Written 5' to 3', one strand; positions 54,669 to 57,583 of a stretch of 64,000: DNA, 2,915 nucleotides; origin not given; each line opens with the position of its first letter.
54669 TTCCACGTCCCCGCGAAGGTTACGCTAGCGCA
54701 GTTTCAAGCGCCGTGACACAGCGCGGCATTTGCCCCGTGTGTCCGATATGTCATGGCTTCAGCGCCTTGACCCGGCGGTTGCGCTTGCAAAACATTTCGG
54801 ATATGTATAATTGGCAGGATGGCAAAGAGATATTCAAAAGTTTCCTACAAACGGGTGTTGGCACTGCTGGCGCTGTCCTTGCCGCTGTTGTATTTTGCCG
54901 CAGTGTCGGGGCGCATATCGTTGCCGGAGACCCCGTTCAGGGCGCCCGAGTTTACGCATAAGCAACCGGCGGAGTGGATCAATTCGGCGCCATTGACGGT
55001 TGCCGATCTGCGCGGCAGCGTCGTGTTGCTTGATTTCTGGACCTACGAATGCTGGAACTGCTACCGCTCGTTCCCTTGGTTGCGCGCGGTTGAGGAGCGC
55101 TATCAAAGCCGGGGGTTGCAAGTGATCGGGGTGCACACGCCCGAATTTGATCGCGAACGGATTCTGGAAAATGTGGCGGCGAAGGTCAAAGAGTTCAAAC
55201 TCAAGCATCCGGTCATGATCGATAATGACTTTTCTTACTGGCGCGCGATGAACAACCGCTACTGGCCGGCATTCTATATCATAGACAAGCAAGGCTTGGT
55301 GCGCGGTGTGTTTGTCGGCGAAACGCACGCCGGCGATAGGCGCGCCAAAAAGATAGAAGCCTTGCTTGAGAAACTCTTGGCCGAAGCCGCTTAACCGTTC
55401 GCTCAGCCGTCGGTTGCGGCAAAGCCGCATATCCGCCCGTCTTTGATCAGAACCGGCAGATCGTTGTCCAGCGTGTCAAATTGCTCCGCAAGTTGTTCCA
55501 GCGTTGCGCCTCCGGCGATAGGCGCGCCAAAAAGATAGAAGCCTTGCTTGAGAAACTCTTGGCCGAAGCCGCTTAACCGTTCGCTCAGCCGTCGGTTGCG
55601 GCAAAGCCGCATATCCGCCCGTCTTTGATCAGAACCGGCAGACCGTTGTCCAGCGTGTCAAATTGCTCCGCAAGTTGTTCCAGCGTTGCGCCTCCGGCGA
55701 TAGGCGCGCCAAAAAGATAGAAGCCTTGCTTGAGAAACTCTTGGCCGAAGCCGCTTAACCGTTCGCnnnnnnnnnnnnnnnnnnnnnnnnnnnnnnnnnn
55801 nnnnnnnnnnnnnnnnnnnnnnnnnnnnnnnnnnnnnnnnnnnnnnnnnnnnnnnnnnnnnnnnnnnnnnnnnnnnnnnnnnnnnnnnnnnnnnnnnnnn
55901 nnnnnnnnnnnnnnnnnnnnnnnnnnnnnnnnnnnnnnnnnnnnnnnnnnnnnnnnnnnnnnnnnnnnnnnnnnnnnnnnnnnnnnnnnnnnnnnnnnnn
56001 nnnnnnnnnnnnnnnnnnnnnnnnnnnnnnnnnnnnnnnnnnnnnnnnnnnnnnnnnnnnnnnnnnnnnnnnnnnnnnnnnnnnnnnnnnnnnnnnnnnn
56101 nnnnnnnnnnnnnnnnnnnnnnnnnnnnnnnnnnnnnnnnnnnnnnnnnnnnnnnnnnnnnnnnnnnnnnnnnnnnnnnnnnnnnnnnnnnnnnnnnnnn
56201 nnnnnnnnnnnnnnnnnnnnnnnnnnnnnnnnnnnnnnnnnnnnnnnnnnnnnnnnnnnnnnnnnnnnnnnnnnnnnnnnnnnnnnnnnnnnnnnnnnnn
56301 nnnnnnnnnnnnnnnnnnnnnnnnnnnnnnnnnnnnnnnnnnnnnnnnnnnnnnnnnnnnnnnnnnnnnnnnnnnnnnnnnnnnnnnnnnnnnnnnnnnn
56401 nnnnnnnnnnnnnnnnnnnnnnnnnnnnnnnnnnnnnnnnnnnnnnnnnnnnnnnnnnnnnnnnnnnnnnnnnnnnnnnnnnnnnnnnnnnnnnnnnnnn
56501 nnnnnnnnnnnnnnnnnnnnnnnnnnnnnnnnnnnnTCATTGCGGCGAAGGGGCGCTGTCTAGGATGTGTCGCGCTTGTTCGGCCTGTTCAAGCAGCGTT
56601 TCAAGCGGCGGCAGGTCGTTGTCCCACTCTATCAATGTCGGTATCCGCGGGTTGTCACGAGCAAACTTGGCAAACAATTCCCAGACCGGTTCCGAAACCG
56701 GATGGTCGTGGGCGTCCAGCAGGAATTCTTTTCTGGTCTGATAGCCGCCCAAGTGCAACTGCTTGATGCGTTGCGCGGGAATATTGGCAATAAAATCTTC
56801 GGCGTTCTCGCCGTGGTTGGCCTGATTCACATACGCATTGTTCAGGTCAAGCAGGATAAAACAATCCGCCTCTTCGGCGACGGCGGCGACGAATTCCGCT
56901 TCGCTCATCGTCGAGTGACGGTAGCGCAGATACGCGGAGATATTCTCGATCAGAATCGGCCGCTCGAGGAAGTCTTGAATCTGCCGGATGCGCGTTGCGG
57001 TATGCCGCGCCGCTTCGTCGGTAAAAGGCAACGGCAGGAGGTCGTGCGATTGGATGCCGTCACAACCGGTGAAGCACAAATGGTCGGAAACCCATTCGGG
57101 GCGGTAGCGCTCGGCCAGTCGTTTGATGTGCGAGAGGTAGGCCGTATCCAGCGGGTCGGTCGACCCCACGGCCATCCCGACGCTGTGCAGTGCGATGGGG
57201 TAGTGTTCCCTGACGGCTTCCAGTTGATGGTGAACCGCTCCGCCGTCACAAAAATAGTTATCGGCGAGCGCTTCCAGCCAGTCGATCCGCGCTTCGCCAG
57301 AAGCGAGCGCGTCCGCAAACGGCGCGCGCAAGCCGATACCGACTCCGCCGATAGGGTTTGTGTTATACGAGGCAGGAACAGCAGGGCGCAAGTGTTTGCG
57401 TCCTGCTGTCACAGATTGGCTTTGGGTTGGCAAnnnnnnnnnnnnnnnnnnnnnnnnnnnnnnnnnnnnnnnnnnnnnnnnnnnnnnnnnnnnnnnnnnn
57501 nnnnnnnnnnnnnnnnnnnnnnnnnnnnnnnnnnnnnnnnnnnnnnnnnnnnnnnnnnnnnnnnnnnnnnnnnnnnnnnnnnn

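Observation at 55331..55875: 182-bp segment spanning two convergent stop codons is tandemly triplicated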

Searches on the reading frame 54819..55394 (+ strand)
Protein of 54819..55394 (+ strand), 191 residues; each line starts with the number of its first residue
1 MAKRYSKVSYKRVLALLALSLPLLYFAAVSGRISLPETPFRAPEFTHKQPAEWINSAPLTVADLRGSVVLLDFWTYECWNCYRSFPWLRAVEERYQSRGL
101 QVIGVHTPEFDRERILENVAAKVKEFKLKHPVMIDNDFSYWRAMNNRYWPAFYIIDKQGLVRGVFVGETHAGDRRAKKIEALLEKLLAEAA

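Call 13: search_protein_families(library=pfam, proteins=[window:54819-55394:+])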
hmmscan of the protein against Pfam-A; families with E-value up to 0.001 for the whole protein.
window:54819-55394:+ (191 aa): 3 families
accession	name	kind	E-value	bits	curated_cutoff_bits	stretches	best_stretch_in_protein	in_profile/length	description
PF00578.27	AhpC-TSA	-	4.2e-12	46.5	26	1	42-162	5-122/124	AhpC/TSA family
PF08534.16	Redoxin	-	8e-10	39.1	26.6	1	56-176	18-141/148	Redoxin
PF13905.12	Thioredoxin_8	-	2.8e-08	34.4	27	1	66-159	1-92/94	Thioredoxin-like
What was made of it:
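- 54819..55394 (+): Redoxin / AhpC-TSA / thioredoxin-like (TlpA-like) gene. Its last 65 nt, including TAA at 55392-55394, form the left part of repeat copy 1. Pfam PF00578, PF08534 and PF13905 (call 13).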

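Call 14: find_encoding_contigs(protein=window:54819-55394:+, flank=6000, max_places=10)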
Protein window:54819-55394:+ (191 aa): no gene with exactly this product is on record in the collection.

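Call 69: find_homologous_proteins(query=window:54819-55394:+, max_evalue=1e-40)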
Query window:54819-55394:+ (191 aa): 1801 proteins with E <= 1e-40 among 3203 candidates; the best 120 are listed.
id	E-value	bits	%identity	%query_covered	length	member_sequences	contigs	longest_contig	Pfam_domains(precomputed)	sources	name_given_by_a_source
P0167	1.6e-125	434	100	100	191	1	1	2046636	PF08534.17,PF13905.13,PF00578.28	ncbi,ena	-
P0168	5.4e-90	318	75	93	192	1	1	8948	PF08534.17,PF13905.13,PF00578.28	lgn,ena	-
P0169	2.9e-86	306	72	95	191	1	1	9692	PF08534.17,PF13905.13,PF00578.28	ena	-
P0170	1.0e-80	288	64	96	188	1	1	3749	PF08534.17,PF13905.13,PF00578.28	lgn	-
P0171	2.3e-78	280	64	94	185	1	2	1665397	PF08534.17,PF13905.13,PF00578.28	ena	-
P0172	3.9e-77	276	65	93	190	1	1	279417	PF08534.17,PF13905.13,PF00578.28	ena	-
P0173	1.1e-76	275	74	81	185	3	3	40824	PF08534.17,PF13905.13,PF00578.28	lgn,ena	-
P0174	2.6e-76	274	66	94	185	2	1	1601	PF08534.17,PF13905.13,PF00578.28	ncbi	-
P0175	3.0e-76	273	62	99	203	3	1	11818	PF08534.17,PF13905.13,PF00578.28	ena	-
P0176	3.8e-76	273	68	92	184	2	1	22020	PF08534.17,PF13905.13,PF00578.28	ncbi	ncbi:MAG: redoxin family protein [Gammaproteobacteria bacterium]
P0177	1.6e-75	271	62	97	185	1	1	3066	PF08534.17,PF13905.13,PF00578.28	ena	-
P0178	1.6e-75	271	62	98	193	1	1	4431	PF08534.17,PF00578.28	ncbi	-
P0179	3.0e-75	270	65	95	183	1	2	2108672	PF08534.17,PF00578.28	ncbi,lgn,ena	-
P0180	3.3e-75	270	64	97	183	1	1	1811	PF08534.17,PF13905.13,PF00578.28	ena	-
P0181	3.9e-75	270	65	90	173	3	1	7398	PF08534.17,PF13905.13,PF00578.28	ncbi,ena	-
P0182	4.2e-75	270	65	93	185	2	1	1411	PF08534.17,PF00578.28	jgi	-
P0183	4.3e-75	270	65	93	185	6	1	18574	PF08534.17,PF00578.28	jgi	jgi:thiol-disulfide isomerase/thioredoxin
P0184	8.5e-75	269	64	94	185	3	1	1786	PF08534.17,PF13905.13,PF00578.28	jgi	jgi:thiol-disulfide isomerase/thioredoxin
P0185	1.9e-74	268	62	96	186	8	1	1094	PF08534.17,PF13905.13,PF00578.28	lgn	-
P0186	2.0e-74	267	68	82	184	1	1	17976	PF08534.17,PF13905.13,PF00578.28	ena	-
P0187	2.3e-74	267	70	81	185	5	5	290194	PF08534.17,PF13905.13,PF00578.28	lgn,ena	-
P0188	2.6e-74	267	63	94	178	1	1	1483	PF08534.17,PF00255.26,PF13905.13,PF00578.28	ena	-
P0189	3.0e-74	267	71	80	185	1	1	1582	PF08534.17,PF13905.13,PF00578.28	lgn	-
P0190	3.1e-74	267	62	94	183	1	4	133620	PF08534.17,PF13905.13,PF00578.28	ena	-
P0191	5.0e-74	266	68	89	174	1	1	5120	PF08534.17,PF13905.13,PF00578.28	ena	-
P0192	5.3e-74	266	63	93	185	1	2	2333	PF08534.17,PF13905.13,PF00578.28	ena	-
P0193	5.7e-74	266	66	89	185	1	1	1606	PF08534.17,PF13905.13,PF00578.28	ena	-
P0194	7.6e-74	266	68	82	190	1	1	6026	PF08534.17,PF00578.28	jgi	jgi:thiol-disulfide isomerase/thioredoxin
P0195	8.3e-74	265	59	96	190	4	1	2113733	PF08534.17,PF13905.13,PF00578.28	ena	-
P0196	8.5e-74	265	66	93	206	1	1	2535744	PF08534.17,PF13905.13,PF00578.28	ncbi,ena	-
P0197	1.0e-73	265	64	96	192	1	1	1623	PF08534.17,PF13905.13,PF00578.28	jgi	-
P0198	1.3e-73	265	72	78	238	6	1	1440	PF08534.17,PF13905.13,PF00578.28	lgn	-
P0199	1.3e-73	265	62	94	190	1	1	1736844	PF08534.17,PF13905.13,PF00578.28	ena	-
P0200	1.5e-73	265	64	87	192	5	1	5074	PF08534.17,PF00578.28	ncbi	-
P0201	1.6e-73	265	64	94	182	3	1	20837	PF08534.17,PF13905.13,PF00578.28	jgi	jgi:thiol-disulfide isomerase/thioredoxin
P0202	1.6e-73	265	72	79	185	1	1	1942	PF08534.17,PF13905.13,PF00578.28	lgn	-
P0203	1.6e-73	265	71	79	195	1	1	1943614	PF08534.17,PF00578.28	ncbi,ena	-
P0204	2.4e-73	264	61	98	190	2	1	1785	PF08534.17,PF13905.13,PF00578.28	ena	-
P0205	2.5e-73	264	63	94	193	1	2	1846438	PF08534.17,PF13905.13,PF00578.28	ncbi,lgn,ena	-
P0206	2.7e-73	264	73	79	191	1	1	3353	PF08534.17,PF13905.13,PF00578.28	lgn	-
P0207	4.0e-73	263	64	91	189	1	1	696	PF08534.17,PF13905.13,PF00578.28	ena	-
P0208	4.4e-73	263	70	81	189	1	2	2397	PF08534.17,PF13905.13,PF00578.28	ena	-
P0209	6.2e-73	263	63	91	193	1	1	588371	PF08534.17,PF13905.13,PF00578.28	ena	-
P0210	8.3e-73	262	66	91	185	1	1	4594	PF08534.17,PF13905.13,PF00578.28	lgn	-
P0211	9.4e-73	262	62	93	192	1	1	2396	PF08534.17,PF13905.13,PF00578.28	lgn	-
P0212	9.9e-73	262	72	74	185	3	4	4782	PF08534.17,PF00578.28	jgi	jgi:thiol-disulfide isomerase/thioredoxin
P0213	1.1e-72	262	61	94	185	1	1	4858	PF08534.17,PF13905.13,PF00578.28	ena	-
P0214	1.1e-72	262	64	91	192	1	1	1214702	PF08534.17,PF00578.28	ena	-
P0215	1.1e-72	262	62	93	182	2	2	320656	PF08534.17,PF13905.13,PF00578.28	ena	-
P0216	1.1e-72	262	65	92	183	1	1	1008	PF08534.17,PF00578.28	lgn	-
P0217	1.2e-72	262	66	81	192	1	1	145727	PF08534.17,PF13905.13,PF00578.28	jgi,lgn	-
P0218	1.3e-72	262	71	79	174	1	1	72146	PF08534.17,PF13905.13,PF00578.28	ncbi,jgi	jgi:alkyl hydroperoxide reductase subunit AhpC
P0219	1.5e-72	261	70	78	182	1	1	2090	PF08534.17,PF13905.13,PF00578.28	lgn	-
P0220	1.5e-72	261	70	79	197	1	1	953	PF08534.17,PF13905.13,PF00578.28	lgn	-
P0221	1.7e-72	261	60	96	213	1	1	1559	PF08534.17,PF13905.13,PF00578.28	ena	-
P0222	1.7e-72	261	60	93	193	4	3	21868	PF08534.17,PF00255.26,PF13905.13,PF00578.28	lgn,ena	-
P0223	1.7e-72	261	65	92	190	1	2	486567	PF08534.17,PF13905.13,PF00578.28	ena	-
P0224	1.8e-72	261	60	93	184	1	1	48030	PF08534.17,PF13905.13,PF00578.28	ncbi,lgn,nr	ncbi:MAG: redoxin domain-containing protein [Gammaproteobacteria bacterium]|nr:redoxin domain-contai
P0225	2.1e-72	261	64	90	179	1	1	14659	PF08534.17,PF00578.28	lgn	-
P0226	2.1e-72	261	69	82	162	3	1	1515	PF08534.17,PF13905.13,PF00578.28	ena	-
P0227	2.1e-72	261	63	93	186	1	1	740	PF08534.17,PF00578.28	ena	-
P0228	2.6e-72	261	71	80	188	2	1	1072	PF08534.17,PF13905.13,PF00578.28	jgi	jgi:thiol-disulfide isomerase/thioredoxin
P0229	2.7e-72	261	63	97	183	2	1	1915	PF08534.17,PF13905.13,PF00578.28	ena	-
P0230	2.7e-72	261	72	74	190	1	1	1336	PF08534.17,PF00578.28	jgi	jgi:thiol-disulfide isomerase/thioredoxin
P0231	2.7e-72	261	60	95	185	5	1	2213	PF08534.17,PF13905.13,PF00578.28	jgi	jgi:thiol-disulfide isomerase/thioredoxin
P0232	3.1e-72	260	70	74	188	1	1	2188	PF08534.17,PF00578.28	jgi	jgi:thiol-disulfide isomerase/thioredoxin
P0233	3.1e-72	260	70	78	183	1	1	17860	PF08534.17,PF00578.28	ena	-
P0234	3.1e-72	260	60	99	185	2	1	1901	PF08534.17,PF13905.13,PF00578.28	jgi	jgi:thiol-disulfide isomerase/thioredoxin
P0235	3.3e-72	260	59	96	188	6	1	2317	PF08534.17,PF13905.13,PF00578.28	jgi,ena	-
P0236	3.5e-72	260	59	96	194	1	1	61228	PF08534.17,PF13905.13,PF00578.28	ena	-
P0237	3.5e-72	260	61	96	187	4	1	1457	PF08534.17,PF13905.13,PF00578.28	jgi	jgi:glutathione peroxidase-family protein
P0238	4.2e-72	260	60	96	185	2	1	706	PF08534.17,PF00578.28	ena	-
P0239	4.9e-72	260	59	99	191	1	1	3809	PF08534.17,PF13905.13,PF00578.28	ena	-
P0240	5.8e-72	259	70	78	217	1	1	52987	PF08534.17,PF00578.28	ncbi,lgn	-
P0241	5.8e-72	259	63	93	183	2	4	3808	PF08534.17,PF13905.13,PF00578.28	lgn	-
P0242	5.9e-72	259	68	81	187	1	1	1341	PF08534.17,PF13905.13,PF00578.28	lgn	-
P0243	6.0e-72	259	67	81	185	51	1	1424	PF08534.17,PF13905.13,PF00578.28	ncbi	-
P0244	6.3e-72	259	71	76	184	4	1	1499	PF08534.17,PF13905.13,PF00578.28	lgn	-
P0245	6.5e-72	259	64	86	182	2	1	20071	PF08534.17,PF13905.13,PF00578.28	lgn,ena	-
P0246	6.9e-72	259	70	80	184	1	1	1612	PF08534.17,PF13905.13,PF00578.28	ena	-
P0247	8.5e-72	259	68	79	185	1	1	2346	PF08534.17,PF13905.13,PF00578.28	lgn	-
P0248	1.0e-71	259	67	80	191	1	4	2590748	PF08534.17,PF13905.13,PF00578.28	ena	-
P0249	1.2e-71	258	64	90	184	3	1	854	PF08534.17,PF13905.13,PF00578.28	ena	-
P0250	1.2e-71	258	69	81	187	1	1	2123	PF08534.17,PF13905.13,PF00578.28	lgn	-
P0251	1.2e-71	258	65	88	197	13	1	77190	PF08534.17,PF13905.13,PF00578.28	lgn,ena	-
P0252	1.2e-71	258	60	95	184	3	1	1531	PF08534.17,PF00578.28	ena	-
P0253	1.3e-71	258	65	88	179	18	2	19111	PF08534.17,PF13905.13,PF00578.28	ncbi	-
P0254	1.4e-71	258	60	91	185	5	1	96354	PF08534.17,PF13905.13,PF00578.28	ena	-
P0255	2.0e-71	258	85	69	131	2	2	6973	PF08534.17,PF13905.13,PF00578.28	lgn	-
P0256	2.1e-71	258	72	77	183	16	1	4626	PF08534.17,PF13905.13,PF00578.28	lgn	-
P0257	2.2e-71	258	70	79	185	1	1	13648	PF08534.17,PF13905.13,PF00578.28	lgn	-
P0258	2.2e-71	258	61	90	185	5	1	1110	PF08534.17,PF13905.13,PF00578.28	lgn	-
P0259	2.4e-71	257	62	93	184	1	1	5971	PF08534.17,PF00578.28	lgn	-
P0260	2.4e-71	257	73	77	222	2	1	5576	PF08534.17,PF13905.13,PF00578.28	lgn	-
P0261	2.7e-71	257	57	99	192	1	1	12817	PF08534.17,PF13905.13,PF00578.28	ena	-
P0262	3.0e-71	257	64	83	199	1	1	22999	PF08534.17,PF00578.28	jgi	jgi:thiol-disulfide isomerase/thioredoxin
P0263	3.0e-71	257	60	96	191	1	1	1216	PF08534.17,PF13905.13,PF00578.28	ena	-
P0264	3.7e-71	257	58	96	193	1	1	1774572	PF08534.17,PF13905.13,PF00578.28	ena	-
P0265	4.2e-71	257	61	91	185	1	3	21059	PF08534.17,PF13905.13,PF00578.28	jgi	jgi:thiol-disulfide isomerase/thioredoxin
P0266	4.3e-71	257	60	95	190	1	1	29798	PF08534.17,PF13905.13,PF00578.28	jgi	jgi:thiol-disulfide isomerase/thioredoxin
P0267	4.9e-71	256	68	80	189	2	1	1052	PF08534.17,PF13905.13,PF00578.28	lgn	-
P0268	5.0e-71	256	60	94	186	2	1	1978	PF08534.17,PF13905.13,PF00578.28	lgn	-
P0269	5.3e-71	256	67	82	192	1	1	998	PF08534.17,PF00578.28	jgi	jgi:thiol-disulfide isomerase/thioredoxin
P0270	5.3e-71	256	63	91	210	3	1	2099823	PF08534.17,PF00255.26,PF13905.13,PF00578.28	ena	-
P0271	5.6e-71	256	64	90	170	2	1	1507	PF08534.17,PF13905.13,PF00578.28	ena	-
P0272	6.3e-71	256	70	78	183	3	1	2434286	PF08534.17,PF00578.28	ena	-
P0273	7.2e-71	256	66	85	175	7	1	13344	PF08534.17,PF13905.13,PF00578.28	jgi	jgi:thiol-disulfide isomerase/thioredoxin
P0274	7.7e-71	256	70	78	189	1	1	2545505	PF08534.17,PF13905.13,PF00578.28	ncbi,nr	ncbi:MAG: redoxin domain-containing protein [Pseudomonadota bacterium]|nr:MAG: redoxin domain-contai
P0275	7.8e-71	256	67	80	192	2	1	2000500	PF08534.17,PF13905.13,PF00578.28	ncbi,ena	-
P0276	7.9e-71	256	59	92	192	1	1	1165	PF08534.17,PF13905.13,PF00578.28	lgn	-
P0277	7.9e-71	256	56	99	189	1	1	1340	PF08534.17,PF13905.13,PF00578.28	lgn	-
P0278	8.2e-71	256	61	93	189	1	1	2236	PF08534.17,PF13905.13,PF00578.28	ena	-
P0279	9.1e-71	256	60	98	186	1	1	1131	PF08534.17,PF00578.28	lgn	-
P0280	1.0e-70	255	61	92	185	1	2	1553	PF08534.17,PF00578.28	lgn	-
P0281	1.1e-70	255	65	77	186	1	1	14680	PF08534.17,PF00578.28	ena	-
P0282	1.1e-70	255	65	91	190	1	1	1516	PF08534.17,PF13905.13,PF00578.28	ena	-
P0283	1.1e-70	255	70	78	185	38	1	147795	PF08534.17,PF13905.13,PF00578.28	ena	-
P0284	1.1e-70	255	66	87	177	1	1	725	PF08534.17,PF13905.13,PF00578.28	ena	-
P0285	1.2e-70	255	59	96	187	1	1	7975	PF08534.17,PF13905.13,PF00578.28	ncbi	ncbi:MAG: redoxin family protein [Acidiferrobacterales bacterium]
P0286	1.3e-70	255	60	90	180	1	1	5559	PF08534.17,PF00578.28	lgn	-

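Call 72: find_encoding_contigs(protein=P0169, flank=6000, max_places=3)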
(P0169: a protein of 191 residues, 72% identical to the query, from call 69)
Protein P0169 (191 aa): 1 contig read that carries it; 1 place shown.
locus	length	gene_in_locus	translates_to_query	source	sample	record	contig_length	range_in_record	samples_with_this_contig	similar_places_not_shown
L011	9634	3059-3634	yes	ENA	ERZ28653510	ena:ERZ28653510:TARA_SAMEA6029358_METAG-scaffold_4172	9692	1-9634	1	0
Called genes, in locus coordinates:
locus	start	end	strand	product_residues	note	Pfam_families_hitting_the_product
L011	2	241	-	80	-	?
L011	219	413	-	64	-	-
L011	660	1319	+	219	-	PF01027:Bax1-I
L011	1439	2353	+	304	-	PF00126:HTH_1, PF03466:LysR_substrate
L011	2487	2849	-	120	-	PF01152:Bac_globin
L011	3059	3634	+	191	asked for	PF00578:AhpC-TSA, PF08534:Redoxin, PF13905:Thioredoxin_8 (weak)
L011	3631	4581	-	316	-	PF00561:Abhydrolase_1, PF12146:Hydrolase_4, PF12697:Abhydrolase_6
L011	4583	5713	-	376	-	PF13353:Fer4_12 (weak), PF04055:Radical_SAM, PF13186:SPASM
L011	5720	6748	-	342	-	PF03070:TENA_THI-4, PF05402:PqqD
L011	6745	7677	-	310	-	PF12706:Lactamase_B_2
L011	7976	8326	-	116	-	-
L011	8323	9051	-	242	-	-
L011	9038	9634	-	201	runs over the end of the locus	PF00581:Rhodanese (faint)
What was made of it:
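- Tried and rejected: This redoxin homologue (72% identity) has a different neighbourhood and says nothing about the junction (call 72).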

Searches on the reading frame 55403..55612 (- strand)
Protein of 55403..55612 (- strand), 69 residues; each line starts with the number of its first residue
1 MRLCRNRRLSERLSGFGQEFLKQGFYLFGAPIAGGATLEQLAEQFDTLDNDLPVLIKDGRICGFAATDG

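Call 13: search_protein_families(library=pfam, proteins=[window:55403-55612:-])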
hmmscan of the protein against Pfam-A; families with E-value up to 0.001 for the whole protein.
window:55403-55612:- (69 aa): 0 families
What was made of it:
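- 55403..55794 (-): Two overlapping mechanical 69-aa ORFs (55403-55612 and 55585-55794). Each runs from an out-of-frame ATG, through the antisense of the redoxin tail, into the remnant DUF2063 tail. No Pfam hit (call 13).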

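Call 71: find_encoding_contigs(protein=window:55403-55612:-, flank=5000, max_places=6)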
Protein window:55403-55612:- (69 aa): no gene with exactly this product is on record in the collection.
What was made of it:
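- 55403..55794 (-): The 55403-55612 product is not on record as a called gene (call 71); the other was not looked up.
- Checked: No gene with the product of the one looked up (55403-55612) is on record in the gene collection; the other was not looked up (call 71).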

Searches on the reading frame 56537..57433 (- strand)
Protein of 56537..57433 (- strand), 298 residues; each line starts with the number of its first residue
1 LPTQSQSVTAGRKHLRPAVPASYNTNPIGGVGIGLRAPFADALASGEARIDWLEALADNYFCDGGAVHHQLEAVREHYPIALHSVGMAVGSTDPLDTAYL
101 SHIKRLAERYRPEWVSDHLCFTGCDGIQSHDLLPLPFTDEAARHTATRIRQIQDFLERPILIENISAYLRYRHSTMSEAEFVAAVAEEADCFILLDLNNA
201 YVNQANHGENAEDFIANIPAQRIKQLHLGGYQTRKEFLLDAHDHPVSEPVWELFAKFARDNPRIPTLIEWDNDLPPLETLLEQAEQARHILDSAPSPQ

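Call 13: search_protein_families(library=pfam, proteins=[window:56537-57433:-])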
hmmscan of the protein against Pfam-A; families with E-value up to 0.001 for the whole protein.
window:56537-57433:- (298 aa): 2 families
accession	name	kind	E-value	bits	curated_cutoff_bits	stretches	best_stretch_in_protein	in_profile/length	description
PF05114.20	MbnB_TglH_ChrH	-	2.6e-100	335.5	25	1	30-291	1-262/263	RiPP precursor modification enzyme MbnB/TglH/ChrH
PF01261.30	AP_endonuc_2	-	7e-05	23.1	31.1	1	137-274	96-233/249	Xylose isomerase-like TIM barrel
